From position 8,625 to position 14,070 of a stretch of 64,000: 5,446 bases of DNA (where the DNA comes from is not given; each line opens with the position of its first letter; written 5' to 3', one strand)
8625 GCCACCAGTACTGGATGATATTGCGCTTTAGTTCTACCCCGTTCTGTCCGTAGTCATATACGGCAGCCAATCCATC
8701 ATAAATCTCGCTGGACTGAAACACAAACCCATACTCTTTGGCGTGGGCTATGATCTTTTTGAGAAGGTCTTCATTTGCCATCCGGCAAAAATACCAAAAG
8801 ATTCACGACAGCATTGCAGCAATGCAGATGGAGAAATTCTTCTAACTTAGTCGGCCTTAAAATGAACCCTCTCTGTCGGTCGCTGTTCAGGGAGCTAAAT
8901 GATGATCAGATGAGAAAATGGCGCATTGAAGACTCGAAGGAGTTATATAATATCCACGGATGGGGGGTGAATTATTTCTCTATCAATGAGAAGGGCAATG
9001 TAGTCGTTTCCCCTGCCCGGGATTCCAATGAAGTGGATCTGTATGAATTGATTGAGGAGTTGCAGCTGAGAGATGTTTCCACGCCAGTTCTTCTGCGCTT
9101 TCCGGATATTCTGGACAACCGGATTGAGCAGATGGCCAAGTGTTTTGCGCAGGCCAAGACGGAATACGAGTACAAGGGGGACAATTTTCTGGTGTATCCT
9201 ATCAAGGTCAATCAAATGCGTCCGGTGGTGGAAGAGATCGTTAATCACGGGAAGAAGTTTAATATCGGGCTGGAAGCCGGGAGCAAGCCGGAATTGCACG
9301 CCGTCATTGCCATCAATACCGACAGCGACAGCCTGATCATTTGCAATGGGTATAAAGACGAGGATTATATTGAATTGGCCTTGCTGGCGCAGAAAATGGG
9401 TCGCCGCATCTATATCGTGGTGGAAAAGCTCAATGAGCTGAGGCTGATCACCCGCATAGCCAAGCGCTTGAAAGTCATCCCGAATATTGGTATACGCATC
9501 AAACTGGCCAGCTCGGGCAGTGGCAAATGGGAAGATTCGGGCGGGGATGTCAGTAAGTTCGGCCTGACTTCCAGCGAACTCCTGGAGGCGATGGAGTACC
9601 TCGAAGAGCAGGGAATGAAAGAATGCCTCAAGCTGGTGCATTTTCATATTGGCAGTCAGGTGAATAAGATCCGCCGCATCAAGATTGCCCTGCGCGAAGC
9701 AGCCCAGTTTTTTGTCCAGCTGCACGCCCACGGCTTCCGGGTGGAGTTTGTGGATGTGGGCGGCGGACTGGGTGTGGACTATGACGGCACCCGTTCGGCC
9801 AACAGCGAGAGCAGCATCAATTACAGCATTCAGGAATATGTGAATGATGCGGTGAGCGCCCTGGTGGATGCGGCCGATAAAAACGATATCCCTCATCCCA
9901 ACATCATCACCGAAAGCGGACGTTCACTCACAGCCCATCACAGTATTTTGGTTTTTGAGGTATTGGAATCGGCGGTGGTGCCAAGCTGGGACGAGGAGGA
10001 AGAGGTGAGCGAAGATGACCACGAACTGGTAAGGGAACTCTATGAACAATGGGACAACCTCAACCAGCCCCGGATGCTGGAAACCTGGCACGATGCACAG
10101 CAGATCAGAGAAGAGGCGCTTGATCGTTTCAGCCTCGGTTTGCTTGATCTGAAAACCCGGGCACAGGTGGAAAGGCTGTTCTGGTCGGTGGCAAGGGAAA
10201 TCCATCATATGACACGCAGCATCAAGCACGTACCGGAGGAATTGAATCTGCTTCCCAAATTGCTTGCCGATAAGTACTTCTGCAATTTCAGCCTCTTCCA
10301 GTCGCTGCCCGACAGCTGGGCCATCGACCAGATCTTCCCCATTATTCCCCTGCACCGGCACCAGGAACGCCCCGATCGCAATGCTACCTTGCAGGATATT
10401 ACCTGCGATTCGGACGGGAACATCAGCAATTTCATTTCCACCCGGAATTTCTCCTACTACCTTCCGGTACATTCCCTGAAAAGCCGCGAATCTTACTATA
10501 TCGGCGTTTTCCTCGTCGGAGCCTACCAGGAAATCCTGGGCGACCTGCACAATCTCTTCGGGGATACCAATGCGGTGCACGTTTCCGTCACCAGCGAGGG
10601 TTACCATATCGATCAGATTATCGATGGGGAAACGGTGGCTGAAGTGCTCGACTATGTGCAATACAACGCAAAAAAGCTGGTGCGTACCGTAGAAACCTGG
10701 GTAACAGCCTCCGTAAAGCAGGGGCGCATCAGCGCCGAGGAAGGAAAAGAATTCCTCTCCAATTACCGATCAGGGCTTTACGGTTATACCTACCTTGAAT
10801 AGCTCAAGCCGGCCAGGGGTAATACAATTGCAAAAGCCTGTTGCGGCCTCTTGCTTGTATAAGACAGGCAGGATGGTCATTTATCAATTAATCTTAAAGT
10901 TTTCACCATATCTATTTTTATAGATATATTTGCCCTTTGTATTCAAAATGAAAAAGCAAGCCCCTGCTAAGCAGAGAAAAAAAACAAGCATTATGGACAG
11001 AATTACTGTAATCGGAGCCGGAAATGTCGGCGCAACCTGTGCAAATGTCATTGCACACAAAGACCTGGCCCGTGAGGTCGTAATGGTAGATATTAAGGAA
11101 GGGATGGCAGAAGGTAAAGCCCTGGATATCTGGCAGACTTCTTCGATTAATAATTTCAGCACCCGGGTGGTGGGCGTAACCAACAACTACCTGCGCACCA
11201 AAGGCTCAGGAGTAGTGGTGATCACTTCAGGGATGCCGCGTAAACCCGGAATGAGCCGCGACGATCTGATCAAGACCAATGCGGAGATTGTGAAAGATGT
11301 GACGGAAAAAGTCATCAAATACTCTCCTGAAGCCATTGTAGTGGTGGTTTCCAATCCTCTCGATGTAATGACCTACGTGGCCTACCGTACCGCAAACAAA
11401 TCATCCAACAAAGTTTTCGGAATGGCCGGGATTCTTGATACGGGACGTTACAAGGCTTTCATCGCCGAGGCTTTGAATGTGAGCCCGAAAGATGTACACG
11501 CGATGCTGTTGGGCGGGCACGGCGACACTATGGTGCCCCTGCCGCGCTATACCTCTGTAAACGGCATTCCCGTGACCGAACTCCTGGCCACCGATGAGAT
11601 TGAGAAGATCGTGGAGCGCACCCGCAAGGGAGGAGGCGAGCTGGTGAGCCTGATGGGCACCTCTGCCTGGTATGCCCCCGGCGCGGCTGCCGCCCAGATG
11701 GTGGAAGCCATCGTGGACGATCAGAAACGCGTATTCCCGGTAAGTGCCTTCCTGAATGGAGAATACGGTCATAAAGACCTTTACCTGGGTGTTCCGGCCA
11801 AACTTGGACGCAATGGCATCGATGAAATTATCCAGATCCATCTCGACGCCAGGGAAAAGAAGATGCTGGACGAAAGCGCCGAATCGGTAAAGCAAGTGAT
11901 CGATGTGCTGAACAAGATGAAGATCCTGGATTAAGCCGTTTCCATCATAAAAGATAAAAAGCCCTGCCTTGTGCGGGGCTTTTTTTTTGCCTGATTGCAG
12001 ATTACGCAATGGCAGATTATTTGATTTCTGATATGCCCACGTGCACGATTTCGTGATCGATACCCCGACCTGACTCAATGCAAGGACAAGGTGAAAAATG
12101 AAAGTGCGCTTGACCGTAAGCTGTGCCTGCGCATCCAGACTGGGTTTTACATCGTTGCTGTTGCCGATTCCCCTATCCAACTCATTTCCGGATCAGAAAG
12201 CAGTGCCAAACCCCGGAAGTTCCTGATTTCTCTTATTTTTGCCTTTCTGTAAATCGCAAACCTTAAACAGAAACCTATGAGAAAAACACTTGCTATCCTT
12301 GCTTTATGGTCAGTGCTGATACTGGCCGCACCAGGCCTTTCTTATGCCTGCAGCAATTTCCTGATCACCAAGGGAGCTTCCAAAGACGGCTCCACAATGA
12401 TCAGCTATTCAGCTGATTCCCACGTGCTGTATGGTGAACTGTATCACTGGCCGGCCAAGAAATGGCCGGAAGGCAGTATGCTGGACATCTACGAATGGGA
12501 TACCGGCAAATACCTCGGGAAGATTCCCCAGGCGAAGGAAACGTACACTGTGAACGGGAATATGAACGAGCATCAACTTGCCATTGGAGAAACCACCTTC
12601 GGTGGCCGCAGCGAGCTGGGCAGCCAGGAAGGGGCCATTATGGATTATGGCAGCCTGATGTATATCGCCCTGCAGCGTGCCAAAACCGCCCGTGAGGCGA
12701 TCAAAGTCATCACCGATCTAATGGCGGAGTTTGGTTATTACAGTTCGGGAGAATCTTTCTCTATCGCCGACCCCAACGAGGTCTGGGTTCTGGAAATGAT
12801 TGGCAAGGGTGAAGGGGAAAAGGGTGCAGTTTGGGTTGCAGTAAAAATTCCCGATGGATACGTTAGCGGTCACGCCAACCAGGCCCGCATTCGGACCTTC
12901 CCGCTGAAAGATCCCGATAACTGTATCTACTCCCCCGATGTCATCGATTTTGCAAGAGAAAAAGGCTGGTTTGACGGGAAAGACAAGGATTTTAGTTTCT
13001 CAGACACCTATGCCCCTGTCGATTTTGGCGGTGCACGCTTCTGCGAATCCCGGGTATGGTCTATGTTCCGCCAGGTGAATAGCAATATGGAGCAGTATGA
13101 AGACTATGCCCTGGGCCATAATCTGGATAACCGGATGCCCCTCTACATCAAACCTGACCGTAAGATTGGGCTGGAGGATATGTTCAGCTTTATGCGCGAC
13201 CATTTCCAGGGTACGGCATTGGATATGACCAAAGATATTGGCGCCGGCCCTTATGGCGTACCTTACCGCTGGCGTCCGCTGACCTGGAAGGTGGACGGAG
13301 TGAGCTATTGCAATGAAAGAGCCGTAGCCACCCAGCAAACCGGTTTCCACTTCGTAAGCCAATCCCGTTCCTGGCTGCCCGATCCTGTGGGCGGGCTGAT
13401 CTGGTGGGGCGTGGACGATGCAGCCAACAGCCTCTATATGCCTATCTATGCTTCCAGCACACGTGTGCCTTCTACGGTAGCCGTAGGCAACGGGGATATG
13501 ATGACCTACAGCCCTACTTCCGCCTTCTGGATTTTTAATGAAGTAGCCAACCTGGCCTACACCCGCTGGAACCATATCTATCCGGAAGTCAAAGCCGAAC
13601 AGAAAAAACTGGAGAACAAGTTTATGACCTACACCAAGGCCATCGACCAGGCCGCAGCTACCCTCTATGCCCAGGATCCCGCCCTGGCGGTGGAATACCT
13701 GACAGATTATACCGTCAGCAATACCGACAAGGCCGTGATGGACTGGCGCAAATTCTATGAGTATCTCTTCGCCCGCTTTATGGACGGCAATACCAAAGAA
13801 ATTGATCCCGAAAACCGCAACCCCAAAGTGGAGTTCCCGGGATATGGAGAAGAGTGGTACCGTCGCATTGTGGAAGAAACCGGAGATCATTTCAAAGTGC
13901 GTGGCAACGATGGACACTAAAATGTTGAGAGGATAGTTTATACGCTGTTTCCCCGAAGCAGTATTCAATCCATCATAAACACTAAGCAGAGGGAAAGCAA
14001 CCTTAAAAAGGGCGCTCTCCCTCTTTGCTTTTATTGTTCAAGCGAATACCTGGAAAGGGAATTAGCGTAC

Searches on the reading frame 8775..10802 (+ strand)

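Call 74: search_protein_families(library=pfam, proteins=[window:8775-10802:+], max_evalue=0.00001)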
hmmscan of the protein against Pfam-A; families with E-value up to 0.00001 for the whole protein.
window:8775-10802:+ (675 aa): 3 families
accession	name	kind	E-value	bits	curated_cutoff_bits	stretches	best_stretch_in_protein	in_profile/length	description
PF02784.22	Orn_Arg_deC_N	-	1.3e-44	152.9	23.4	1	122-387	6-247/247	Pyridoxal-dependent decarboxylase, pyridoxal binding domain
PF17810.6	Arg_decarb_HB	-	8.2e-23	80.9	23.3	1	412-490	1-80/84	Arginine decarboxylase helical bundle domain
PF17944.6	Arg_decarbox_C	-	5.7e-17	62.4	23.3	1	621-674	1-51/51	Arginine decarboxylase C-terminal helical extension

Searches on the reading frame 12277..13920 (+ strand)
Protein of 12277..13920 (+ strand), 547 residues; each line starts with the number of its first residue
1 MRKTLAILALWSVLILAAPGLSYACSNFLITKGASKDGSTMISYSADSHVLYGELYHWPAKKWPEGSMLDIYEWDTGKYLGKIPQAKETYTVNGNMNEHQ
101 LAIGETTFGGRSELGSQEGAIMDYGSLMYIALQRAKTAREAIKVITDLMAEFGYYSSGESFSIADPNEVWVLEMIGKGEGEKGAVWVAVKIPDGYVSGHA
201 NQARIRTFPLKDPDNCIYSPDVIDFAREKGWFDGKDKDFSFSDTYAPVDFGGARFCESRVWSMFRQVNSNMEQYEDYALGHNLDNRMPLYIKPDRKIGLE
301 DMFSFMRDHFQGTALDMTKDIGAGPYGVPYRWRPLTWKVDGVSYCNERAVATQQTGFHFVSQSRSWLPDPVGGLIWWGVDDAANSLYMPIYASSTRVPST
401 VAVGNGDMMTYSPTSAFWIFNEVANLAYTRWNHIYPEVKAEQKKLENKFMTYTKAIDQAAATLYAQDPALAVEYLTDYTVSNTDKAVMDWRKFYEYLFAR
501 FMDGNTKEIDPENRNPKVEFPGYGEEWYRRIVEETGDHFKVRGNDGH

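Call 74: search_protein_families(library=pfam, proteins=[window:12277-13920:+], max_evalue=0.00001)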
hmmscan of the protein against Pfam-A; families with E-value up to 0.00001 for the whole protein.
window:12277-13920:+ (547 aa): 1 family
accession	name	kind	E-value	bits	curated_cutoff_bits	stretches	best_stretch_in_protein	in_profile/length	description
PF03577.20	Peptidase_C69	-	5.3e-82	276.4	23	1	57-443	57-401/402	Peptidase family C69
